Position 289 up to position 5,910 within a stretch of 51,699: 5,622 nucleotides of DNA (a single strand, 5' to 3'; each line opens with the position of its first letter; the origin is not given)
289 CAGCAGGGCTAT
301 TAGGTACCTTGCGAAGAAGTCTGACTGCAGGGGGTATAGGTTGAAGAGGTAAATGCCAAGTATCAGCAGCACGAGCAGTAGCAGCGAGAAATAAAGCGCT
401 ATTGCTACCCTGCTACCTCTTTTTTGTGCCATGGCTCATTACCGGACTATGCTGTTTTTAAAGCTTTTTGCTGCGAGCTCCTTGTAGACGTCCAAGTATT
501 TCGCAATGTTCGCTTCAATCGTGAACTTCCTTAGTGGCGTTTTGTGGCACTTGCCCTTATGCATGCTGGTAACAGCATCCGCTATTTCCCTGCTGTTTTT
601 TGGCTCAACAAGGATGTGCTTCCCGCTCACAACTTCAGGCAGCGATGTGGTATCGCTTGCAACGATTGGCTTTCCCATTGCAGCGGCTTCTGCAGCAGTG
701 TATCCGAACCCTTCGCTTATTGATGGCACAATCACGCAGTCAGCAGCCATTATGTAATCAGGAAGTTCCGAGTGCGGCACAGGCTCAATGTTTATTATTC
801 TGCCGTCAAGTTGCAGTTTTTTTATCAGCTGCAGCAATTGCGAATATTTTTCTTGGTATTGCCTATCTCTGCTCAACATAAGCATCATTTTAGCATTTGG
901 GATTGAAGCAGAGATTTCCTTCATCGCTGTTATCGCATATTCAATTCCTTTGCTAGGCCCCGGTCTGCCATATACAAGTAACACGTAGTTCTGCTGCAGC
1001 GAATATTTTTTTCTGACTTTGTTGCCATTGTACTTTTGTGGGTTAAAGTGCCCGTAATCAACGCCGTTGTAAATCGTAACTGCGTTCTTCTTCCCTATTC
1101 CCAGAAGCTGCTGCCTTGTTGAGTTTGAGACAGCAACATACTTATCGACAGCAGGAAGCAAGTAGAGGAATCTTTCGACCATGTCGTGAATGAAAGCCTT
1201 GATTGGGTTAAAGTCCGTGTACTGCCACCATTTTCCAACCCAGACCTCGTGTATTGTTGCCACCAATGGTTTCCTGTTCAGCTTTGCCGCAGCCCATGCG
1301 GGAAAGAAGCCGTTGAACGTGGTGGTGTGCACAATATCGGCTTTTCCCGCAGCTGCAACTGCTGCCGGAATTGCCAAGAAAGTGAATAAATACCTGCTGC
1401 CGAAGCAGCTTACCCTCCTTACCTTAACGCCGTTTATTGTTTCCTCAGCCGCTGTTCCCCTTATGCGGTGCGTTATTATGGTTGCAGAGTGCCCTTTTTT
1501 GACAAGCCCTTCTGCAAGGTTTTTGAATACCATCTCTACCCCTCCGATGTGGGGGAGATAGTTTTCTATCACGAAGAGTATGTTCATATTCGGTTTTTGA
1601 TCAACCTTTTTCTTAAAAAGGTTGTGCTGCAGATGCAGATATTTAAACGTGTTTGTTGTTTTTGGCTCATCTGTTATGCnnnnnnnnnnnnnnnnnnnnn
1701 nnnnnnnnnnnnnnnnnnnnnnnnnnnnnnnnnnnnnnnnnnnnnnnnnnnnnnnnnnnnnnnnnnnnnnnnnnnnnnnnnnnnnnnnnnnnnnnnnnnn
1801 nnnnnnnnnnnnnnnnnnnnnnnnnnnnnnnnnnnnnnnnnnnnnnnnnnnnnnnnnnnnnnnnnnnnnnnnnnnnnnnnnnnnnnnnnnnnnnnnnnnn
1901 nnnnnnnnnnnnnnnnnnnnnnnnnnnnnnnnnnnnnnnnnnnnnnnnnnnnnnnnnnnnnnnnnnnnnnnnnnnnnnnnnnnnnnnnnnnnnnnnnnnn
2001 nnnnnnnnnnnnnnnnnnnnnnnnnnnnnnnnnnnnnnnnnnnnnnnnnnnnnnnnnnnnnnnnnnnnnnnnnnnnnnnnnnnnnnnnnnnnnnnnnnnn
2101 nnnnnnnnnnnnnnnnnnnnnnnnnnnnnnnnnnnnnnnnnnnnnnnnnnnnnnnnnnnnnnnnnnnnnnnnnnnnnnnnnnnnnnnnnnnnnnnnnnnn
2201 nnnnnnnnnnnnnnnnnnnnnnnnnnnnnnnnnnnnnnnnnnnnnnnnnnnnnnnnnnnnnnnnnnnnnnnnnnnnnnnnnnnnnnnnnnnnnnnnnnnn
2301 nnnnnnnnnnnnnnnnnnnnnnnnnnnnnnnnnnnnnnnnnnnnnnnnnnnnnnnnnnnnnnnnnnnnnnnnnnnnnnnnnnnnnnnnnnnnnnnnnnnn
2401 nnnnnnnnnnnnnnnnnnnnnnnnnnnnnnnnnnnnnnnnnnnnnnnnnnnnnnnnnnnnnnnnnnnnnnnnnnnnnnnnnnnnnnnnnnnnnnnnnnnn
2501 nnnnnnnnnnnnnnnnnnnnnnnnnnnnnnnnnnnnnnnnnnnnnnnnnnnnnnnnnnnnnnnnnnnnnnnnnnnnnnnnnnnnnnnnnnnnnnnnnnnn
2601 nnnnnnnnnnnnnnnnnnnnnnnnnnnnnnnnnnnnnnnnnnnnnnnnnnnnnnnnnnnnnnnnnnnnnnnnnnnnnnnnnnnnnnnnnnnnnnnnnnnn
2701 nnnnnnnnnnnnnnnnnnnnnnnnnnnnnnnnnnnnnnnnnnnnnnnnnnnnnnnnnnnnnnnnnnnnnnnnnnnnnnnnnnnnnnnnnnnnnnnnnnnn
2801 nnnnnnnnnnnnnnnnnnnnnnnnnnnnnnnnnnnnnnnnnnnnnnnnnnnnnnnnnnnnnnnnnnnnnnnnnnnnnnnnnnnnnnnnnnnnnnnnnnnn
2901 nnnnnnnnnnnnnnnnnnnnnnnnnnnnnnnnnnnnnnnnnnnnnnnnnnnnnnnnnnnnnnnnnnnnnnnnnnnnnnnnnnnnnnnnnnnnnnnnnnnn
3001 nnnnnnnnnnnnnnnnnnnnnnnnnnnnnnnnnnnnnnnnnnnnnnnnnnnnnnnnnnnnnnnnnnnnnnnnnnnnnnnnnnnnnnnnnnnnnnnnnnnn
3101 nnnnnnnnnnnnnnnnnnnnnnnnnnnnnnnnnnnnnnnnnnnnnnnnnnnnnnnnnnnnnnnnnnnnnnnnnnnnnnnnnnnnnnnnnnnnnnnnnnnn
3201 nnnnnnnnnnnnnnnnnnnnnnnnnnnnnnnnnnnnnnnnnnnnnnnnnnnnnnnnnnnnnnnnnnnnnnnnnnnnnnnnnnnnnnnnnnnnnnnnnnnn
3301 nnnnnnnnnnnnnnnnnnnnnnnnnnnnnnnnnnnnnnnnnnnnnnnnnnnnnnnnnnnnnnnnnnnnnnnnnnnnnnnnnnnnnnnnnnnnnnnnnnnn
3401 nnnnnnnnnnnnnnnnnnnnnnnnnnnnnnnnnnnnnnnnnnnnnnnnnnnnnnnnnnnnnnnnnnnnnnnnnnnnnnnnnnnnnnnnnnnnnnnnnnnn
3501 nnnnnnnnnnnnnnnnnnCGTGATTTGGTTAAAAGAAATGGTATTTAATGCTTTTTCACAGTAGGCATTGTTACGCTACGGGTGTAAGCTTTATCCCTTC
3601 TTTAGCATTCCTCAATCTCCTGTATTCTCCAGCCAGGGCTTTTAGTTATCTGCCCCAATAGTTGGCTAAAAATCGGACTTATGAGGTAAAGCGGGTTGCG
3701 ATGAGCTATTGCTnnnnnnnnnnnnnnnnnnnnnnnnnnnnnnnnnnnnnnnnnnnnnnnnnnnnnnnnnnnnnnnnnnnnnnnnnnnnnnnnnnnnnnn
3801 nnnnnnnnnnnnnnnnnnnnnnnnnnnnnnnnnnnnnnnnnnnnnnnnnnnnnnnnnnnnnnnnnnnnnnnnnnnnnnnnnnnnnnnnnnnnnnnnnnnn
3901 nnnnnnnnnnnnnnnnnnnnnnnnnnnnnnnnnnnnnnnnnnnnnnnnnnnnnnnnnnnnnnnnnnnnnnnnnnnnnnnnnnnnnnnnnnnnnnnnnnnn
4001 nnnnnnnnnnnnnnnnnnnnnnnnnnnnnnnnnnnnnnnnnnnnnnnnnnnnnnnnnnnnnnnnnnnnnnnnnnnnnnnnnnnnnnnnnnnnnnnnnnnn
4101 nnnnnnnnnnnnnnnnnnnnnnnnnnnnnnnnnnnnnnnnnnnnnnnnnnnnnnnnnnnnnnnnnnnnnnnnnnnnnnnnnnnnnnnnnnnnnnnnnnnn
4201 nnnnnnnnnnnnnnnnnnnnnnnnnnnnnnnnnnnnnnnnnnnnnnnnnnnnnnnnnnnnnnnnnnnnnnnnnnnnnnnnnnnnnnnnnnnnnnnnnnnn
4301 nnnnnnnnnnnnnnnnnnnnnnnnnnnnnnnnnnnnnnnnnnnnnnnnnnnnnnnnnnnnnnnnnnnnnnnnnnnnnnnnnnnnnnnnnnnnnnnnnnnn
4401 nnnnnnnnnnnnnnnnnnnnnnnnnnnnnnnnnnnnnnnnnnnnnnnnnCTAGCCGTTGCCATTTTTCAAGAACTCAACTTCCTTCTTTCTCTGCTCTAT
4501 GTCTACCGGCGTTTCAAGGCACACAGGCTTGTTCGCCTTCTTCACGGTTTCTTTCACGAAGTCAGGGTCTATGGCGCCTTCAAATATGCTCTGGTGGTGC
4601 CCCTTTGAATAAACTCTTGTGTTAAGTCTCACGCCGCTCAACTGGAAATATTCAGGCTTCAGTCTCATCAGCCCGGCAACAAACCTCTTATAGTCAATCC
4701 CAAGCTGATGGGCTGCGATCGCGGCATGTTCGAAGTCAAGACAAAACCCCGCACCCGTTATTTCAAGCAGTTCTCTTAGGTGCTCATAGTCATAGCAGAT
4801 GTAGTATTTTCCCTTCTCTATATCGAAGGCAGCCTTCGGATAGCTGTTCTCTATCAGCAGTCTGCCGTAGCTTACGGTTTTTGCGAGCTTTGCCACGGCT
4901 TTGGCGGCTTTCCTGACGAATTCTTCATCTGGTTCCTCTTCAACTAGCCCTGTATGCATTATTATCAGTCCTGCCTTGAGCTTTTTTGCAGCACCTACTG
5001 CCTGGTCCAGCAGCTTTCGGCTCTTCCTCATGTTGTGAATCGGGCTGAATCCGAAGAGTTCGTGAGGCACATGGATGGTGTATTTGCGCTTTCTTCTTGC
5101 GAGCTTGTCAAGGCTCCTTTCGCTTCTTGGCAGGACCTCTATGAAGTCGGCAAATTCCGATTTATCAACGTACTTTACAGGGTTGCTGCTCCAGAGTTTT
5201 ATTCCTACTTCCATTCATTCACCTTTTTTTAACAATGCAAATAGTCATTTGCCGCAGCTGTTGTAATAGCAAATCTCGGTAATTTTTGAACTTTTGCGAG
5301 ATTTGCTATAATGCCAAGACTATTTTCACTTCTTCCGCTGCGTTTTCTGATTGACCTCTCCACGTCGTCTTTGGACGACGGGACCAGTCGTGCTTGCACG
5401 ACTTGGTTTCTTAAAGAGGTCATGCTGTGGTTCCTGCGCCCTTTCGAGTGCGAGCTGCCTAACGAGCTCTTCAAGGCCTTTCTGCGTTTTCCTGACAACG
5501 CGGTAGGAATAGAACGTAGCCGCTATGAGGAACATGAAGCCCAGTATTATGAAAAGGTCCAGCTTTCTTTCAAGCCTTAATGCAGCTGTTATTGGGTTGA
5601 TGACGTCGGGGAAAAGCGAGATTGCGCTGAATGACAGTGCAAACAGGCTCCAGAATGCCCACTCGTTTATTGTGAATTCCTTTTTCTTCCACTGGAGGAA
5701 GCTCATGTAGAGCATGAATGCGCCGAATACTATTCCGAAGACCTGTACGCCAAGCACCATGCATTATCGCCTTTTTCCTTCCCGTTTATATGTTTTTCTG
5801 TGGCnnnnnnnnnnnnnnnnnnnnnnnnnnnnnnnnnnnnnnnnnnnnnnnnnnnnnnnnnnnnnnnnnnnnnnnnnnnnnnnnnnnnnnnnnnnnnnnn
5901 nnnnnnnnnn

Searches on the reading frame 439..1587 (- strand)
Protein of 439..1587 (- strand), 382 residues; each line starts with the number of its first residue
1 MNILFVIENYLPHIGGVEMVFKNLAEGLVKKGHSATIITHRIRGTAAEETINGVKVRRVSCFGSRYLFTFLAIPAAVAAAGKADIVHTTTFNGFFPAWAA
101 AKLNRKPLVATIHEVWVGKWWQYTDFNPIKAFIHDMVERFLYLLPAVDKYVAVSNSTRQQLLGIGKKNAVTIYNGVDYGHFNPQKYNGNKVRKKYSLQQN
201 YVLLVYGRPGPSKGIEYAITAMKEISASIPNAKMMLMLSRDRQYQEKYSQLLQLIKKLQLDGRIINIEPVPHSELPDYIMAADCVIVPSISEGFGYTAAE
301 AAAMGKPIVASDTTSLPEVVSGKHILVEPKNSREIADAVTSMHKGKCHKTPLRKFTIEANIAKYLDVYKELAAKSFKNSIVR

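Call 7: search_protein_families(library=pfam, proteins=[window:439-1587:-], max_evalue=0.001)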
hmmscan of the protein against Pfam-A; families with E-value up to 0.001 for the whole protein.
window:439-1587:- (382 aa): 5 families
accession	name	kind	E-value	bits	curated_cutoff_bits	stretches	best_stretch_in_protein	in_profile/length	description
PF13439.12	Glyco_transf_4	-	3.9e-29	102.3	28.5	1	14-177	1-167/170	Glycosyltransferase Family 4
PF00534.26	Glycos_transf_1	-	1.5e-25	90.1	26.4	1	192-346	6-159/172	Glycosyl transferases group 1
PF13692.12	Glyco_trans_1_4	-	7.6e-23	81.8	27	1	202-342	3-139/142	Glycosyl transferases group 1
PF13579.12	Glyco_trans_4_4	-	3.5e-20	73.4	29.7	1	15-175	1-158/158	Glycosyl transferase 4-like domain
PF20706.3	GT4-conflict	-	6e-14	52.3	26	1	193-333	190-331/385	Family 4 Glycosyltransferase in conflict systems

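Call 32: search_protein_families(library=ncbifam, proteins=[window:439-1587:-], max_evalue=0.001)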
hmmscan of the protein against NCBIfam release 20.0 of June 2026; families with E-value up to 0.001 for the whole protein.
window:439-1587:- (382 aa): 33 families (the best 25 are shown)
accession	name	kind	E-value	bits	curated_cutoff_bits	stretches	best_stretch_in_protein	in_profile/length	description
TIGR02149.1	glgA_Coryne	subfamily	4.2e-25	88.7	302.4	1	68-331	69-335/391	glycogen synthase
TIGR04047.1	MSMEG_0565_glyc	hypoth_equivalog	1.4e-23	83.6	259.85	1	147-348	139-344/373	MSMEG_0565 family glycosyltransferase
TIGR03449.1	mycothiol_MshA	equivalog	3.1e-21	75.7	462.5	1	76-347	96-371/406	D-inositol-3-phosphate glycosyltransferase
NF047684.1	TeichurnBiosyTuaC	equivalog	6.2e-20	71.5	550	1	138-354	156-363/391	teichuronic acid biosynthesis protein TuaC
TIGR04157.1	glyco_rSAM_CFB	subfamily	1.8e-19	70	400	1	128-327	151-346/406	TIGR04157 family glycosyltransferase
TIGR03088.1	stp2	hypoth_equivalog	1.3e-18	67.2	409.05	1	134-370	126-372/374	TIGR03088 family PEP-CTERM/XrtA system glycosyltransferase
NF053787.1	GlcN_PG_synth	equivalog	1.1e-15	57.4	480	1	131-349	127-330/361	N-acetylglucosaminyl phosphatidylglycerol synthase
TIGR03999.1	thiol_BshA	equivalog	1.4e-15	57.1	273.7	1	12-371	9-373/375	N-acetyl-alpha-D-glucosaminyl L-malate synthase BshA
NF041876.1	EPS_EpsE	equivalog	3.5e-15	56.1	400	1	157-346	176-362/389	exopolysaccharide biosynthesis GT4 family glycosyltransferase EpsE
TIGR04063.1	stp3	hypoth_equivalog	3.4e-13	49.3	442.05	1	77-368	87-392/397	TIGR04063 family PEP-CTERM/XrtA system glycosyltransferase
NF038298.1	EPS_HpsO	equivalog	2.6e-12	46.2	575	1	164-365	164-372/388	hormogonium polysaccharide biosynthesis glycosyltransferase HpsO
NF038295.1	EPS_HpsP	equivalog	5.9e-12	45.3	550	1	169-335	178-342/388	hormogonium polysaccharide biosynthesis glycosyltransferase HpsP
NF049988.1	MGlcDAGSynMgs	equivalog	1.2e-11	44.7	400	1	1-356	1-364/398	alpha-monoglucosyldiacylglycerol synthase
NF041010.1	glycosy_Agl16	equivalog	1.9e-11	43.4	575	1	3-349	3-322/352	glycosylation protein Agl16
NF038255.1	exopoly_VpsD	equivalog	3e-11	42.8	300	1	97-371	111-379/381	VpsD family glycosyltransferase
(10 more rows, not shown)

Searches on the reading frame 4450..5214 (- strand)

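Call 7: search_protein_families(library=pfam, proteins=[window:4450-5214:-], max_evalue=0.001)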
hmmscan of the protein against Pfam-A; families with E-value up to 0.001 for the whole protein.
window:4450-5214:- (254 aa): 1 family
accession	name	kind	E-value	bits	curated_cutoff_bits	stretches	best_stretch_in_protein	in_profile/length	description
PF01261.30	AP_endonuc_2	-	8.1e-15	55.6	31.1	1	24-251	11-248/249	Xylose isomerase-like TIM barrel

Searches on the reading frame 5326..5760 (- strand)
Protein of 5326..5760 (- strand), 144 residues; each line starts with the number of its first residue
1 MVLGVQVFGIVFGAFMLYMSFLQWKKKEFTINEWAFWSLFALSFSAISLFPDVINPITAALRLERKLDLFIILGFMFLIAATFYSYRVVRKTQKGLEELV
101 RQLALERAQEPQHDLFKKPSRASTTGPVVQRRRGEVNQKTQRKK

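Call 7: search_protein_families(library=pfam, proteins=[window:5326-5760:-], max_evalue=0.001)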
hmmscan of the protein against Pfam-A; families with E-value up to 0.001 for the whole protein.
window:5326-5760:- (144 aa): 1 family
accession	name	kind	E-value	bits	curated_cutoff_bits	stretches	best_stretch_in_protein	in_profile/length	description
PF10066.14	DUF2304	-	1.4e-18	67.6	25.5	1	5-108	2-105/106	Uncharacterized conserved protein (DUF2304)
